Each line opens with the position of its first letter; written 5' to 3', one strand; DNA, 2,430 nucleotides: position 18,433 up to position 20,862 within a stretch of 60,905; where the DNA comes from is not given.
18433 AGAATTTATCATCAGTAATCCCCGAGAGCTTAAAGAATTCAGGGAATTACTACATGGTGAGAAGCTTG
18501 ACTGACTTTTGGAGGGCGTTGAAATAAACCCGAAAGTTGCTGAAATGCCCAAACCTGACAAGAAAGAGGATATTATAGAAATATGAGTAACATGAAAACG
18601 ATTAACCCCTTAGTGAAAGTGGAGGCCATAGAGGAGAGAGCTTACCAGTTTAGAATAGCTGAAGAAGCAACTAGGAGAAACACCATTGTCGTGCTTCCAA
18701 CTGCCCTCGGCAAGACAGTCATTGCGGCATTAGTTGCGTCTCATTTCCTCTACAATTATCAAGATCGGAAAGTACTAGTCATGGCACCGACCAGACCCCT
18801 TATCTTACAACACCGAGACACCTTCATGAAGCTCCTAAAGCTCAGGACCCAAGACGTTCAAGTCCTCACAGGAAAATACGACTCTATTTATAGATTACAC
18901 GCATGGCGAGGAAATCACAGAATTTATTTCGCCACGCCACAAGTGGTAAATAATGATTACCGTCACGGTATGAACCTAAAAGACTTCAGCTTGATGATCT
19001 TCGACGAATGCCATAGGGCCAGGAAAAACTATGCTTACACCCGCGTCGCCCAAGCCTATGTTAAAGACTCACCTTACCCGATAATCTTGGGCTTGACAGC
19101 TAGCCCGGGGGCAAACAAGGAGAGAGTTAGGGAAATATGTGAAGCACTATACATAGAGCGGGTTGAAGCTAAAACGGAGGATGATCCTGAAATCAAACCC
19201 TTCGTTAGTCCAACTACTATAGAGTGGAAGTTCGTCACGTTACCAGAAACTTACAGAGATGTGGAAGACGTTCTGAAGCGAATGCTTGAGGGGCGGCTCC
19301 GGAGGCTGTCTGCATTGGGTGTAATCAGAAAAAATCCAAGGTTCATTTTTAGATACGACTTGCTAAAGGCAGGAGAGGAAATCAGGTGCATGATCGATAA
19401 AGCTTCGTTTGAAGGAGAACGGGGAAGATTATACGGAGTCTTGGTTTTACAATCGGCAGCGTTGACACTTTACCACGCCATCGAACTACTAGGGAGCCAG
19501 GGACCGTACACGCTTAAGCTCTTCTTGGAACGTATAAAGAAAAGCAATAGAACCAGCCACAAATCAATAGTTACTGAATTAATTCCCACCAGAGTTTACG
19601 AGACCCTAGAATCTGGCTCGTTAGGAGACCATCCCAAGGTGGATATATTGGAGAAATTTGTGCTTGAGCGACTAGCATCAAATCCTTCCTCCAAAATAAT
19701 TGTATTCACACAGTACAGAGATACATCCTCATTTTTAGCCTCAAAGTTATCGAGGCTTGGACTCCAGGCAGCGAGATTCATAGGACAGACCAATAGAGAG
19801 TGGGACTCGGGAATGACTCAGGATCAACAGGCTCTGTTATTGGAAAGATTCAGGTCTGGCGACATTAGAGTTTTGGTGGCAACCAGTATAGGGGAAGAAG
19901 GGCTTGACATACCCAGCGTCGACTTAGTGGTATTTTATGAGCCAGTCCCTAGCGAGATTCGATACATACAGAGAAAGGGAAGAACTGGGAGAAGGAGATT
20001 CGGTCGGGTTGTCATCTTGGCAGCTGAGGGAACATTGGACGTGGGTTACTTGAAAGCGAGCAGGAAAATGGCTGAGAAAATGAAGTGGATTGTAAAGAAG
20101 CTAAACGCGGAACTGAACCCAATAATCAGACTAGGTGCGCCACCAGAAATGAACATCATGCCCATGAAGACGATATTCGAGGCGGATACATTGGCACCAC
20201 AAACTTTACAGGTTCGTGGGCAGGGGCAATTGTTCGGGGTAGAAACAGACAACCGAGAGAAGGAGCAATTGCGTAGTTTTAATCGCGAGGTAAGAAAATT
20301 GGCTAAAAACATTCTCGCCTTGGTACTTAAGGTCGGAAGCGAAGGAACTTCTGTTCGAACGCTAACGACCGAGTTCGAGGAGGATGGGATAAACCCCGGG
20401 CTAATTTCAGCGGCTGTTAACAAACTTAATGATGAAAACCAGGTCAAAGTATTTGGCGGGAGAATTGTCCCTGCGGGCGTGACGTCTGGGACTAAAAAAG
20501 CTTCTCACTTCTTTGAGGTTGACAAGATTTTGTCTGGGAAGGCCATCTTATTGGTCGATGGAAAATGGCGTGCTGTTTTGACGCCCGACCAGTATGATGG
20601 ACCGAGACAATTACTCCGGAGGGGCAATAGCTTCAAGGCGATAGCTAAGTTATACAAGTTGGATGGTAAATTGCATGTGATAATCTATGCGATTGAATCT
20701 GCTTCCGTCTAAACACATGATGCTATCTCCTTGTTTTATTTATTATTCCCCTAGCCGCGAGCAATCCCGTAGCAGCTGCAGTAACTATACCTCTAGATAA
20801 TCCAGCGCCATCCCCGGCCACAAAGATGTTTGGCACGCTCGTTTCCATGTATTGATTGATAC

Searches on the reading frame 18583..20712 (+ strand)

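Call 55: search_protein_families(library=pfam, max_evalue=0.00001, proteins=[window:18583-20712:+])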
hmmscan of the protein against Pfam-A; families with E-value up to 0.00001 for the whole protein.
window:18583-20712:+ (709 aa): 4 families
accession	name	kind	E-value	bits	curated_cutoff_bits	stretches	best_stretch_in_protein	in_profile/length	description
PF00271.37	Helicase_C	-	5.3e-25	88.2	23.5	1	352-471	2-109/110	Helicase conserved C-terminal domain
PF04851.21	ResIII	-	2.7e-21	76.6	22.5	1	21-175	7-162/164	Type III restriction enzyme, res subunit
PF00270.35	DEAD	-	4.5e-19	69.2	26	1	22-179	4-164/167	DEAD/DEAH box helicase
PF21210.2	RNA_helicase_helical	-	2.3e-11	44.2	27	1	233-326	2-90/108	Putative ATP-dependent RNA helicase, helical bundle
